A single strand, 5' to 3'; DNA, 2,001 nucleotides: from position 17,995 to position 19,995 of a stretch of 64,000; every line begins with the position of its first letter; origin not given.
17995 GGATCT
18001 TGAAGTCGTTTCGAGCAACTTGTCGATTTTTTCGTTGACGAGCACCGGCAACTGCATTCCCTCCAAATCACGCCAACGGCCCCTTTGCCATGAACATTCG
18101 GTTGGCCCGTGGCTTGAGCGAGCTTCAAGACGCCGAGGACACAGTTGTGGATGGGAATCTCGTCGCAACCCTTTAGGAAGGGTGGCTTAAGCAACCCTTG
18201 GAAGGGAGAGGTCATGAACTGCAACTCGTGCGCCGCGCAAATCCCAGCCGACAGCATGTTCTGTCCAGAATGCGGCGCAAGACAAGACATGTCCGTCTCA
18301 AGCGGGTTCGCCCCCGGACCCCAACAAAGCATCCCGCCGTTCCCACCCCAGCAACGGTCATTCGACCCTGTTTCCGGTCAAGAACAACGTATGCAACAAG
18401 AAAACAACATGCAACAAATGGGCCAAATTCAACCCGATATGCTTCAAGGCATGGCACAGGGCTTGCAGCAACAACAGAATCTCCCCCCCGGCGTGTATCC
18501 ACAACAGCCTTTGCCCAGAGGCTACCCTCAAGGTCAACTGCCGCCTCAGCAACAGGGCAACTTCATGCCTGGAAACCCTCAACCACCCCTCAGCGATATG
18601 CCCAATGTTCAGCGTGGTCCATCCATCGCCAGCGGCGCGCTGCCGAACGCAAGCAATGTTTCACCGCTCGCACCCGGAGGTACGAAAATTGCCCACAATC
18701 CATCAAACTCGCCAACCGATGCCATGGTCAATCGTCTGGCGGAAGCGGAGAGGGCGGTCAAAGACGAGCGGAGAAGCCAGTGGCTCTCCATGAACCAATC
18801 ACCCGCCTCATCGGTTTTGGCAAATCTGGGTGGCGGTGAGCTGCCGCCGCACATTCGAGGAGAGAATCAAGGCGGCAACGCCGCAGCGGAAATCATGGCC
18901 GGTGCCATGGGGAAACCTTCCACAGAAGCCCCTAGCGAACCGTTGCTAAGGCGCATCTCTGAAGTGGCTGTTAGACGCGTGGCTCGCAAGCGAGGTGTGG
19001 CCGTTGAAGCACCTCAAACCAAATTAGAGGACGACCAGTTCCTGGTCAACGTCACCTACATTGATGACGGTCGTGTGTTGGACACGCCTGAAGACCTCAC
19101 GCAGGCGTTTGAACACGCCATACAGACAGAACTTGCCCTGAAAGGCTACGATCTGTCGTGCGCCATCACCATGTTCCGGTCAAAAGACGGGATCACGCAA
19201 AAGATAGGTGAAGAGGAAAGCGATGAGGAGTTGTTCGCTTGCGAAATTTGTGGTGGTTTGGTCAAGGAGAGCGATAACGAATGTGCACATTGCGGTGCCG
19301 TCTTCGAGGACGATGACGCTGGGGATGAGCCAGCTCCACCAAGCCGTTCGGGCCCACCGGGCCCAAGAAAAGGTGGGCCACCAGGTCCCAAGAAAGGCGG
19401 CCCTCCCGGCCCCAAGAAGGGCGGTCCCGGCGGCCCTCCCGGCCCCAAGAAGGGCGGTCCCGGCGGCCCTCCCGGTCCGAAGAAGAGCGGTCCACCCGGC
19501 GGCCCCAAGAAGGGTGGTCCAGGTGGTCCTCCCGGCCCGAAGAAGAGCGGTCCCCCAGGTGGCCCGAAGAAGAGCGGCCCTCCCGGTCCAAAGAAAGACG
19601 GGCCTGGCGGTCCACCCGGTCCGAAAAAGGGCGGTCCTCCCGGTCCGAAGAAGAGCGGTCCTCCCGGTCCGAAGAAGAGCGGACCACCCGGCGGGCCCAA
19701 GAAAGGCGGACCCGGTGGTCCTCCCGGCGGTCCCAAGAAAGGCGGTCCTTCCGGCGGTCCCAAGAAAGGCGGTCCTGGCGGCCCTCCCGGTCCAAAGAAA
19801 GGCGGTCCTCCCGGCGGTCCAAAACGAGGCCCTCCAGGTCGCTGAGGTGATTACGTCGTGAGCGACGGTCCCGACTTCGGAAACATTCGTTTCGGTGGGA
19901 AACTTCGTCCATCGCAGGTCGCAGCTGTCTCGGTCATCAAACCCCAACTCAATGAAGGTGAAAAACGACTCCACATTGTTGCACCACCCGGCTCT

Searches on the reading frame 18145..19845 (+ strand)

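Call 78: search_protein_families(library=pfam, proteins=[window:18145-19845:+], max_evalue=0.001)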
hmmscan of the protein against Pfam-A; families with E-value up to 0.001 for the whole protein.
window:18145-19845:+ (566 aa): 4 families
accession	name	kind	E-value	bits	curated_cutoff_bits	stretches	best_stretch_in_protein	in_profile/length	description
PF13248.11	Zn_ribbon_3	-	4e-07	29.7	27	1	364-387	3-26/26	zinc-ribbon domain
PF17032.10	Zn_ribbon_15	-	2e-05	25.7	28.9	0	22-44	51-73/73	zinc-ribbon family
PF13240.11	Zn_Ribbon_1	-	9.2e-05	22.6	25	1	26-45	2-21/23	zinc-ribbon domain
PF12773.13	DZR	-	0.00011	22.8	27.3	0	26-47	1-22/45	Double zinc ribbon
